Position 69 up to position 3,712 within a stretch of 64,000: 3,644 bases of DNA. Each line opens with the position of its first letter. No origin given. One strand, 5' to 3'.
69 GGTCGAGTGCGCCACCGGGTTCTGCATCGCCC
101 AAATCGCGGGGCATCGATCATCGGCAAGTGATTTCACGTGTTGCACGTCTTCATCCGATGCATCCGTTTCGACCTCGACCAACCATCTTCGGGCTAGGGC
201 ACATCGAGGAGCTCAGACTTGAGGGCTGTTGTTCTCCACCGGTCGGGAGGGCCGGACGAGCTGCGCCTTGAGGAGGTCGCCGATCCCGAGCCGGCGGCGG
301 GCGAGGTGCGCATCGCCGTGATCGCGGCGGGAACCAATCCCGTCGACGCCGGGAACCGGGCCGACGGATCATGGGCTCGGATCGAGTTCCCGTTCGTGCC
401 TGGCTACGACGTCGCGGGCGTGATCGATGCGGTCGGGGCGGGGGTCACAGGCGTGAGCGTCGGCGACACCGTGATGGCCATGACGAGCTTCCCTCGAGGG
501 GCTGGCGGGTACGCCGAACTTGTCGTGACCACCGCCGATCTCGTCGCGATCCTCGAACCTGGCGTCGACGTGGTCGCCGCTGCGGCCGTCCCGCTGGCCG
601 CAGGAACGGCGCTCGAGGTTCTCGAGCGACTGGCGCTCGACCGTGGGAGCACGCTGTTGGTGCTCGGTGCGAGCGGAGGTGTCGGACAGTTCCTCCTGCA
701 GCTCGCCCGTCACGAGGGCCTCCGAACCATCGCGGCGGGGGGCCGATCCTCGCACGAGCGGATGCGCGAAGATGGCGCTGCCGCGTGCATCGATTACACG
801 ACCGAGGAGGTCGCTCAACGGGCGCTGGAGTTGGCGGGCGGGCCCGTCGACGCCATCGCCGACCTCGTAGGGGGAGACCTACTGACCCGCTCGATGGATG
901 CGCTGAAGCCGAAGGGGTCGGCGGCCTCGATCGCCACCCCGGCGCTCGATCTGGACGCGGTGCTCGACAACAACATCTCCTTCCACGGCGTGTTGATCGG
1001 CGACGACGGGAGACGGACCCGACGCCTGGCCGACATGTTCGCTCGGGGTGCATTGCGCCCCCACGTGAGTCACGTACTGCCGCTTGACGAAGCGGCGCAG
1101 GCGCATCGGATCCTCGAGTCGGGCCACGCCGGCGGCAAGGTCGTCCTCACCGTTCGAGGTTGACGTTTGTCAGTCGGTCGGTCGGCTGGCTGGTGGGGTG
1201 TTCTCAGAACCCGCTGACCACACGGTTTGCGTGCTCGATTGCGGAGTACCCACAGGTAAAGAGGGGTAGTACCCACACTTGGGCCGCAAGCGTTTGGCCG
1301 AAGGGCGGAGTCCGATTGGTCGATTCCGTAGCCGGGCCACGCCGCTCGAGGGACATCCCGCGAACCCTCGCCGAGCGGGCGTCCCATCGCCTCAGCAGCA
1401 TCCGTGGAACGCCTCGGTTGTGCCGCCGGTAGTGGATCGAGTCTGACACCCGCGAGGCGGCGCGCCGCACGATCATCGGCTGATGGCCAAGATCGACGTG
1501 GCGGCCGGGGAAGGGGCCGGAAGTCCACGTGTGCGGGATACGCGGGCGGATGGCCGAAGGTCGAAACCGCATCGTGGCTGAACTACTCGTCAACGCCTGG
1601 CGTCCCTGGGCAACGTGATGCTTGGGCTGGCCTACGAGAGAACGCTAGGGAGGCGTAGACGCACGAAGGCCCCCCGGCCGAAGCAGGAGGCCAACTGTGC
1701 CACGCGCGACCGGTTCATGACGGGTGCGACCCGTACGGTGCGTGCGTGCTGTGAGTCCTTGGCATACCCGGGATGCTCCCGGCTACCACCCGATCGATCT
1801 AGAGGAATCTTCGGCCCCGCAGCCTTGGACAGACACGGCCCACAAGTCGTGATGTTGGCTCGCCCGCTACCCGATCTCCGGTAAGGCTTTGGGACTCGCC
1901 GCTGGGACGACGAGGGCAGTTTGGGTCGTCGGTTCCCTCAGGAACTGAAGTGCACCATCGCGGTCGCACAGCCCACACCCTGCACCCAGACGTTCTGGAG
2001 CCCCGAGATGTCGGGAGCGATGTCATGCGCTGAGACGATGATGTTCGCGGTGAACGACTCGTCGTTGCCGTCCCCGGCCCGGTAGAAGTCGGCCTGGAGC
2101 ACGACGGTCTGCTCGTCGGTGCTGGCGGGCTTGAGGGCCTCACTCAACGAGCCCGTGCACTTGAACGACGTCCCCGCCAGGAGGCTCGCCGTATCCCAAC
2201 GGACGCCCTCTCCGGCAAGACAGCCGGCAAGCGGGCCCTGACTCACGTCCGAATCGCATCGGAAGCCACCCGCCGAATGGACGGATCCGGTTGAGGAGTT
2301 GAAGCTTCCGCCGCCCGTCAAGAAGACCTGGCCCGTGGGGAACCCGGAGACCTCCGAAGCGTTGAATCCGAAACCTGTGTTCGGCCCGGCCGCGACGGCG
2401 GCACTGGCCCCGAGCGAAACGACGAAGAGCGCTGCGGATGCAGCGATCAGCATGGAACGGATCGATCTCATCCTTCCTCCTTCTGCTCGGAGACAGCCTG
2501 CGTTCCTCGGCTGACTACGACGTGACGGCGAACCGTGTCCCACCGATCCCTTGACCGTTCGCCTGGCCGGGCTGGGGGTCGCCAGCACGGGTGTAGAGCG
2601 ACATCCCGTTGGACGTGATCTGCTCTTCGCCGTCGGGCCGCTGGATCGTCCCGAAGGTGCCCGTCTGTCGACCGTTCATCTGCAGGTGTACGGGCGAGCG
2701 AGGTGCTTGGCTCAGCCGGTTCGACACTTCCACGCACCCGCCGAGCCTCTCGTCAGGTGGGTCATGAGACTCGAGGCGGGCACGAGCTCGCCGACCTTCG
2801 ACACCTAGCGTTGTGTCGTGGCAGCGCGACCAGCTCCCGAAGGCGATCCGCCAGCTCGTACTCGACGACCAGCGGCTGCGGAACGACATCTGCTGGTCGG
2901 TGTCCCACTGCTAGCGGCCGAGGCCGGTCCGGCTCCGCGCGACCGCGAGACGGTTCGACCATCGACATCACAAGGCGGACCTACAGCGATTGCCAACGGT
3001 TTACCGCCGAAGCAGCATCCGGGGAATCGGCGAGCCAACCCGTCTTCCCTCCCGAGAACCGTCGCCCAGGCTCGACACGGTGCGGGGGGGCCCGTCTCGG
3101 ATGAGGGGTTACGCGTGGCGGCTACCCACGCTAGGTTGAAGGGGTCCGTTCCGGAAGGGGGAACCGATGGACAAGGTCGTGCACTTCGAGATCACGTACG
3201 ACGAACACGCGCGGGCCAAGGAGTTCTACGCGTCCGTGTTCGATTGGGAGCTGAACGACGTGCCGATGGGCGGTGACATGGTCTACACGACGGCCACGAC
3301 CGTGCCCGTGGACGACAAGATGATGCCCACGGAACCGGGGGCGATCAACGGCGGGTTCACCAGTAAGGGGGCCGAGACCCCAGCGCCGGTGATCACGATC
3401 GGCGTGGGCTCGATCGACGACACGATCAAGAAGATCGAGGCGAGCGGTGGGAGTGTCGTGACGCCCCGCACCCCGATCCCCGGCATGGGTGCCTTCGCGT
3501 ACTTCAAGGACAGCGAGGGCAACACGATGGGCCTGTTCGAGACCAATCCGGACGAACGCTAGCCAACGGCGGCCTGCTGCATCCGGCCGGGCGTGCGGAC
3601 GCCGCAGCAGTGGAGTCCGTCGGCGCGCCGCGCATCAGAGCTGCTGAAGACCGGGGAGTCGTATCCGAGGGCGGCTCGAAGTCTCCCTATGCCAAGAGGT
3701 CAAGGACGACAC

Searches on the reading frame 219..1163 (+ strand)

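Call 16: search_protein_families(library=pfam, proteins=[window:219-1163:+], max_evalue=0.01)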
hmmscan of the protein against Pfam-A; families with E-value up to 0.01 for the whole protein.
window:219-1163:+ (314 aa): 3 families
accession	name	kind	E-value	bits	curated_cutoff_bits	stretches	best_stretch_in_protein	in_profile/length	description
PF13602.12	ADH_zinc_N_2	-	2.4e-24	87.2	27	1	186-310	2-134/134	Zinc-binding dehydrogenase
PF08240.17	ADH_N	-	1.3e-14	54.7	23.5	1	27-110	2-100/104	Alcohol dehydrogenase GroES-like domain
PF00107.32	ADH_zinc_N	-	7.4e-14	52.2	31.8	1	154-273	1-126/129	Zinc-binding dehydrogenase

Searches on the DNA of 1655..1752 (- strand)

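Call 68: build_rna_model(alignment_id=A4, structure=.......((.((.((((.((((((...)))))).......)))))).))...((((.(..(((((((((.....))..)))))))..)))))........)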
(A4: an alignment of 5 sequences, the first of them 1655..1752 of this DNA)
Model R1 built from alignment A4 (5 sequences, 100 columns); structure: as given.
model positions 96; base pairs 28; branch points 1; effective number of sequences 0.89; information 0.596 bits per position. Calibrated on 0.2 Mb of random sequence (short: E-values are rough).
structure used (alignment columns):
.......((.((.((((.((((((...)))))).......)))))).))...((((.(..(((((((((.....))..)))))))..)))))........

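Call 69: search_with_rna_model(model_id=R1, source=window, filters=off, max_evalue=10)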
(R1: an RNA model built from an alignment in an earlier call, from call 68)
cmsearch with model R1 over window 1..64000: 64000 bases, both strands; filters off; matches with E-value up to 10: 48.
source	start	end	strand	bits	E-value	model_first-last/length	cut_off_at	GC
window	21344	21439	-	119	1e-21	1-96/96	no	0.68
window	1655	1752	-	106.7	2.6e-19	1-96/96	no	0.69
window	26464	26559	+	97.6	1.6e-17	1-96/96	no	0.7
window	23469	23555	-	21.8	0.013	1-96/96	no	0.7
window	48089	48181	+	21.3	0.016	1-96/96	no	0.73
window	34760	34871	-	13.7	0.5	1-96/96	no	0.72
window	4627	4716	-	13.6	0.51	1-96/96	no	0.66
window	35337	35426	+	11.7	1.2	1-96/96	no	0.64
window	48132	48215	-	11.6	1.3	1-96/96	no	0.76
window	21321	21392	+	11.1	1.6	1-96/96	no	0.69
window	34273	34346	-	10.8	1.9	1-96/96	no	0.73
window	56596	56708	-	10.6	2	1-96/96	no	0.58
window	13314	13388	+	10.4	2.2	1-96/96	no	0.75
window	7748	7820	+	10.4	2.2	1-96/96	no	0.75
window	30192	30288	+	10.4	2.2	1-96/96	no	0.67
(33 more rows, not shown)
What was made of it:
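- On Integron attC: The elements are in both orientations and 2-25 kb apart (call 69).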

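Call 70: search_with_rna_model(model_id=R1, sources=[window, L018, L019, L020, L021, L022, L001], filters=default, max_evalue=1, show_alignments=10, make_alignment=true)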
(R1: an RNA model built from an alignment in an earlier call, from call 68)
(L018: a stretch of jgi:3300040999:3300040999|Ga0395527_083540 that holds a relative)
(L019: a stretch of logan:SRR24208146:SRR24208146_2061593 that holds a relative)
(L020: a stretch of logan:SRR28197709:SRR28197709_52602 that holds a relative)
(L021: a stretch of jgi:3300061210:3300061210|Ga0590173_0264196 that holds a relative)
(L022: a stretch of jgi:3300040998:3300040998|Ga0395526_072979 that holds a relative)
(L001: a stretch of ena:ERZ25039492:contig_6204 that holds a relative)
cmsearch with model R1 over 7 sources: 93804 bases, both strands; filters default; matches with E-value up to 1: 12.
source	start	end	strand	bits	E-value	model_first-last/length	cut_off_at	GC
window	21344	21439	-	119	1.5e-21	1-96/96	no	0.68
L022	103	198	-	119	1.5e-21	1-96/96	no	0.68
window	1655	1752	-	106.7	3.8e-19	1-96/96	no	0.69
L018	856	950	+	106.4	4.4e-19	1-96/96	no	0.68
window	26464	26559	+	97.6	2.4e-17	1-96/96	no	0.7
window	23469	23555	-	21.8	0.018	1-96/96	no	0.7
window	48089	48181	+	21.3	0.023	1-96/96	no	0.73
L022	660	734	-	20.9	0.027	1-96/96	no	0.72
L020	2550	2637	-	18.7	0.077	1-96/96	no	0.67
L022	663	702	+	13.9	0.67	50-90/96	no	0.8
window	34760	34871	-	13.7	0.73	1-96/96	no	0.72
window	4627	4716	-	13.6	0.75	1-96/96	no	0.66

Alignment A5: 12 matches aligned to the model, 170 columns, each read 5' to 3' on its own strand. Consensus structure (alignment columns), stored with it:
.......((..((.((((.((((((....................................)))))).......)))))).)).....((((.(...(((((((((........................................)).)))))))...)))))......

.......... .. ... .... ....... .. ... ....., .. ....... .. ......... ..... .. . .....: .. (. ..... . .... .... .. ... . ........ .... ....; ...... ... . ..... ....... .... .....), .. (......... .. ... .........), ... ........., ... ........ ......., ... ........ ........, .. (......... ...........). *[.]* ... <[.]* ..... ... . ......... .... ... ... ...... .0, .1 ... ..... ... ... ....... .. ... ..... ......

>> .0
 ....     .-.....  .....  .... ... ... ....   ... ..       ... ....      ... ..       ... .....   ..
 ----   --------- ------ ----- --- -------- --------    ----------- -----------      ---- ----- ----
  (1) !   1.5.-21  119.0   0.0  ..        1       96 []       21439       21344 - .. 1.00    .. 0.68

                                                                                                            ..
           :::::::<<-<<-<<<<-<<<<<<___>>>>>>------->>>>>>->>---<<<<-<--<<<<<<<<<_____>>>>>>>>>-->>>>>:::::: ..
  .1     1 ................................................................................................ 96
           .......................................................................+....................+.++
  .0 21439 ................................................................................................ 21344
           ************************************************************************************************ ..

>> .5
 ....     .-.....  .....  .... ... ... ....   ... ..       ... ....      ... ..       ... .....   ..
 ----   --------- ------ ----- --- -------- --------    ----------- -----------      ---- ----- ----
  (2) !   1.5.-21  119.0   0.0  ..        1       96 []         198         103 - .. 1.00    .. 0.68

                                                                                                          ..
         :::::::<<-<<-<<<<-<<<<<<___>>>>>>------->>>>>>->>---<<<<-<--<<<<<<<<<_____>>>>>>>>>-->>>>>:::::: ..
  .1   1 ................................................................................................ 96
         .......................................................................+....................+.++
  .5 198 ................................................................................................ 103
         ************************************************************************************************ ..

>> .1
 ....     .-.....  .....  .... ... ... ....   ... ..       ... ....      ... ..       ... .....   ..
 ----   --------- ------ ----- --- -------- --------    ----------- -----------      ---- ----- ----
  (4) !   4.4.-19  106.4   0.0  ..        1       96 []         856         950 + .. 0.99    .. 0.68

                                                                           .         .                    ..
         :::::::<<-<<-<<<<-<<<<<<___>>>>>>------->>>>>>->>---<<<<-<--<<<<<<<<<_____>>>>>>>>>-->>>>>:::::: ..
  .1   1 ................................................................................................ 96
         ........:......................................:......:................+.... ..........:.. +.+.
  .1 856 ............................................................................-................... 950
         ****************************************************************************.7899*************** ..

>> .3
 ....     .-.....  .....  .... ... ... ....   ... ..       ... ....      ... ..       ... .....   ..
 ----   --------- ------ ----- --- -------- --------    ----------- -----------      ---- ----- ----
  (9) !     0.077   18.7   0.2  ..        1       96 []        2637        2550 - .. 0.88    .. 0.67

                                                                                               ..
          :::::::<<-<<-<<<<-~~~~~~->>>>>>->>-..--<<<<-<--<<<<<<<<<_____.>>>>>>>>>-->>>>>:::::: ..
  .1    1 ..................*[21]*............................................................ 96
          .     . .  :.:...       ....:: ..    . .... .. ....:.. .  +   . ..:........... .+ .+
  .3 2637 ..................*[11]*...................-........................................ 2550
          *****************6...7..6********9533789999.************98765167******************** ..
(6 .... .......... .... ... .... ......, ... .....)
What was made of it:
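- Checked: They have a different second hairpin in place of the core (call 70).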

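Call 83: search_with_rna_model(model_id=R1, sources=[L002, L003, L004, L005, L006, L007, L008, L009, L010, L011, L012, L013, L014, L015, L016, L017, L023, L024, L025, L026, L027, L028, L029, L030, L031, L032, L033, L034, L035, L036, L037, L038, L039, L040, L041, L042, L043, L044, L045, L046, L047, L048, L049, L050, L051, L052, L053, L054, L055, L056, L057, L058, L059, L060, L061, L062, L063, L064, L065, L066, L067, L068, L069, L070, L071, L072, L073, L074, L075, L076, L077, L078, L079, L080, L081, L082, L083, L084, L085, L086, L087, L088, L089, L090, L091, L092, L093, L094, L095, L096, L097, L098], filters=default, max_evalue=1)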
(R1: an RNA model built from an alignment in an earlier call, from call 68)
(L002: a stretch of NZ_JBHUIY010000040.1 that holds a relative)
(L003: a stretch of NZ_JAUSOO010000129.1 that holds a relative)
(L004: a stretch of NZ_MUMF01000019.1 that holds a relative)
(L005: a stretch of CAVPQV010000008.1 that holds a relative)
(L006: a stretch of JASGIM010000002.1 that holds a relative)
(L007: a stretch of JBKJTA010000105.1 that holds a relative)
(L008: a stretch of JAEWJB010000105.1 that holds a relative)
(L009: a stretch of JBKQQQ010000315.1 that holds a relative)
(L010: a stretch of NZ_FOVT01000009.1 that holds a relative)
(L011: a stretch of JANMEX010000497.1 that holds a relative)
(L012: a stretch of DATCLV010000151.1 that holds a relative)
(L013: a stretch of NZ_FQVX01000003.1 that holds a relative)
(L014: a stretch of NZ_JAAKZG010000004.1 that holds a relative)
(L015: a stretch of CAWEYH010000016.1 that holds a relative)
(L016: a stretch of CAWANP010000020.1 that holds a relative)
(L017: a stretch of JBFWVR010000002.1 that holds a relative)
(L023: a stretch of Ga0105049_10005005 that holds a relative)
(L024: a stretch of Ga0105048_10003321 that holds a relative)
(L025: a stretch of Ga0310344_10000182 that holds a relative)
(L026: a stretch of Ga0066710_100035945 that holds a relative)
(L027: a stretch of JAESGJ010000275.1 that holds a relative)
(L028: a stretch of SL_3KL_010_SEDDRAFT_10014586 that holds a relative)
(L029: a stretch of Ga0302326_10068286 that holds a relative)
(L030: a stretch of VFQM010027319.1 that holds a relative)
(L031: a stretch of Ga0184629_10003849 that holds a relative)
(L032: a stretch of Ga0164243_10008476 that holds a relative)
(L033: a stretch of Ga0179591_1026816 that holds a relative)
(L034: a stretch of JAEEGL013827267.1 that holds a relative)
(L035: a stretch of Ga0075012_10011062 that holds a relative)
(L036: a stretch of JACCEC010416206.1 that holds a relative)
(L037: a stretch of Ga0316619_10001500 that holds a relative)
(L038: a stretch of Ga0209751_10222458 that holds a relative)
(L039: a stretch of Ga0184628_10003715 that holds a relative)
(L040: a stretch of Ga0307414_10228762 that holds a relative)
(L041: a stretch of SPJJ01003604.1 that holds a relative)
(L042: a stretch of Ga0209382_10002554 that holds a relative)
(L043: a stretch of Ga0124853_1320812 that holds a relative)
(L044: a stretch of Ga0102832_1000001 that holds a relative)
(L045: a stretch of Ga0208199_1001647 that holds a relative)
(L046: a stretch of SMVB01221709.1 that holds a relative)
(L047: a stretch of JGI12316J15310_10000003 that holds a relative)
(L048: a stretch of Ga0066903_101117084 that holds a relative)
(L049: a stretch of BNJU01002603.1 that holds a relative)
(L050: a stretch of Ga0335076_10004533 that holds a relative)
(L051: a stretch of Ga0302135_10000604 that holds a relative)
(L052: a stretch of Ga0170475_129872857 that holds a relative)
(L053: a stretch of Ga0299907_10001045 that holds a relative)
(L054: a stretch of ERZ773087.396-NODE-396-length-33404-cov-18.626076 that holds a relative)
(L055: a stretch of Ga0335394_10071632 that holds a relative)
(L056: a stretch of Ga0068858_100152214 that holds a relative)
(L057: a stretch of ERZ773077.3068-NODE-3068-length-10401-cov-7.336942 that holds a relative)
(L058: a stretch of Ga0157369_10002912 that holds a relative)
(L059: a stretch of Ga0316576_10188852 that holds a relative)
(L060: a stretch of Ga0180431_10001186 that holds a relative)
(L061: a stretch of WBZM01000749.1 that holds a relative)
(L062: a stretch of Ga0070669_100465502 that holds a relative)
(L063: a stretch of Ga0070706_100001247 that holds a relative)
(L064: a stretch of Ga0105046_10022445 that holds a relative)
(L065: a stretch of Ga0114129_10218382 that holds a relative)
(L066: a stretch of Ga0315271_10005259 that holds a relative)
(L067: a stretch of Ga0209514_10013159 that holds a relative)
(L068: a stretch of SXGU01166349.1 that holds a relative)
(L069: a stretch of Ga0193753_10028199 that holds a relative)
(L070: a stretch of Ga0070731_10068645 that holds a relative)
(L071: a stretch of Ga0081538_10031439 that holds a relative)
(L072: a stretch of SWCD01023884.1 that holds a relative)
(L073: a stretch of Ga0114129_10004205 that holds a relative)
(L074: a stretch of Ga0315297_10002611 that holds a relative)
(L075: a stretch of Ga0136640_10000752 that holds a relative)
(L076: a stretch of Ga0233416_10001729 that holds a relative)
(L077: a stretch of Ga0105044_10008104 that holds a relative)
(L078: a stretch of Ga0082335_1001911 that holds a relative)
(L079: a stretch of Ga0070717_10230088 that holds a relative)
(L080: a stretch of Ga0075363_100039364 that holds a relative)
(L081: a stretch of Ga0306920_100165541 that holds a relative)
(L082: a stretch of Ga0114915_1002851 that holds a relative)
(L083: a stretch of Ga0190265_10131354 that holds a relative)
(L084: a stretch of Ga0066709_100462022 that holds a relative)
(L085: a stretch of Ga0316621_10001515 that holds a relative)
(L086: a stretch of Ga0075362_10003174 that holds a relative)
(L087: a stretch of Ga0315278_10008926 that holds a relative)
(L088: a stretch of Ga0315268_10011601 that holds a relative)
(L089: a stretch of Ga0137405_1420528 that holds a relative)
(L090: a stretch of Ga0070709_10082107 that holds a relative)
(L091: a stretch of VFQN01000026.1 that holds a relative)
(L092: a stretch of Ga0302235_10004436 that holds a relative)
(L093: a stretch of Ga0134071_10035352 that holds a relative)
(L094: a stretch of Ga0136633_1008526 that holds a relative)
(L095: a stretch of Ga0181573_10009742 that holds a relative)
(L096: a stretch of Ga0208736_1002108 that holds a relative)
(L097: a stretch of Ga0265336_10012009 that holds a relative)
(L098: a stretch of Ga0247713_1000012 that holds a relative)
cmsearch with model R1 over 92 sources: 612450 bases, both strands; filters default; matches with E-value up to 1: 3.
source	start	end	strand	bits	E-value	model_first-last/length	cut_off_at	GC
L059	698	779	+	20.5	0.21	1-96/96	no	0.78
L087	5426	5508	-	17.9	0.7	1-96/96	no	0.66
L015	5565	5650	-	17.7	0.79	1-96/96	no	0.71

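Call 88: search_with_rna_model(model_id=R1, sources=[L099], filters=off, max_evalue=10, show_alignments=2)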
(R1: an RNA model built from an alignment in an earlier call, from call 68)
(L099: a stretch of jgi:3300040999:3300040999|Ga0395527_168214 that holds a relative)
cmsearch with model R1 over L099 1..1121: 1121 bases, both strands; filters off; matches with E-value up to 10: 21.
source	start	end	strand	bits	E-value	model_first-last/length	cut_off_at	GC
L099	72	161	-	5.4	0.36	1-96/96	no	0.76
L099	677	767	+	4.1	0.68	1-96/96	no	0.68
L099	470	581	+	3.2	0.98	1-96/96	no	0.61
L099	168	224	-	2.6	1.3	1-96/96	no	0.68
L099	659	730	-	1.7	2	1-96/96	no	0.68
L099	931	976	-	1.6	2.1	1-96/96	no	0.65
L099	250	327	-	1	2.7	1-96/96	no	0.59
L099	810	884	+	1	2.7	1-96/96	no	0.63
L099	988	1058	-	0.9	2.8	1-96/96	no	0.66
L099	1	71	+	0.9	2.9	1-96/96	no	0.76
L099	97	160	+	0.5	3.4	1-96/96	no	0.77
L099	351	440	-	0.4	3.6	1-96/96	no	0.62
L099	370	447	+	0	4.3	1-96/96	no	0.62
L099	252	297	+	-0.7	5.9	1-96/96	no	0.67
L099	454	462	-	-0.8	6.2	22-30/96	no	0.89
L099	167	177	+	-1.3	7.6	67-77/96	no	0.82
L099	550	616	-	-1.4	7.9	1-96/96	no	0.69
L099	959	967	+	-1.4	8.2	22-30/96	no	1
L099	1007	1061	+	-1.6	9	1-96/96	no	0.64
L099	753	814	-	-1.7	9.2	1-96/96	no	0.65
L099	77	83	+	-1.7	9.2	23-29/96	no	1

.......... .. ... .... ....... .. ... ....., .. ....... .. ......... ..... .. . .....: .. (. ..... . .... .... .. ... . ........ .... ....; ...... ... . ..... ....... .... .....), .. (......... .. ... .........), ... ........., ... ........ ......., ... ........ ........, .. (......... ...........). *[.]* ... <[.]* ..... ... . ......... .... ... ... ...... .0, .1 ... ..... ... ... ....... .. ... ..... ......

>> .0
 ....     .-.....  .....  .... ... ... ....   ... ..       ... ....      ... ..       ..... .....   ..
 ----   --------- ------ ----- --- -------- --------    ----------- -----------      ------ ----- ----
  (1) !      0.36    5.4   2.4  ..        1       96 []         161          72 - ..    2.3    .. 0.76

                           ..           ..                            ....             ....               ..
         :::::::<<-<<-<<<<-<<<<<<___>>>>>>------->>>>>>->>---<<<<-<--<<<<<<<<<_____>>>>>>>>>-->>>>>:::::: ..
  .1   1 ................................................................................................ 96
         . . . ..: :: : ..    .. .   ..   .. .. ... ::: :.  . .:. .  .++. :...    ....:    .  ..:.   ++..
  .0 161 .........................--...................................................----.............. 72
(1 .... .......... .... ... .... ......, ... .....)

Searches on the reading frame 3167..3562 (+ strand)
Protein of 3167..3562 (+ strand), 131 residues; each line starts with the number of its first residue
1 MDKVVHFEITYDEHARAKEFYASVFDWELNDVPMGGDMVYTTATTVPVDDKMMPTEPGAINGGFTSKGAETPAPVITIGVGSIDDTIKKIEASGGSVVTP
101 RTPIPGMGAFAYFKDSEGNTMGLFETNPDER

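Call 16: search_protein_families(library=pfam, proteins=[window:3167-3562:+], max_evalue=0.01)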
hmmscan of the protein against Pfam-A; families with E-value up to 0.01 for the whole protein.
window:3167-3562:+ (131 aa): 3 families
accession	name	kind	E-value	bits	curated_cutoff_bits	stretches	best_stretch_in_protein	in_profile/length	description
PF00903.31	Glyoxalase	-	7.8e-09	36.4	20.6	1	4-120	2-118/121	Glyoxalase/Bleomycin resistance protein/Dioxygenase superfamily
PF22677.2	Ble-like_N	-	3.4e-05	23.9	24.5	1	3-39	1-36/41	Bleomycin resistance protein-like N-terminal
PF18029.7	Glyoxalase_6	-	0.0029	18.7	23.6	1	12-123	7-105/106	Glyoxalase-like domain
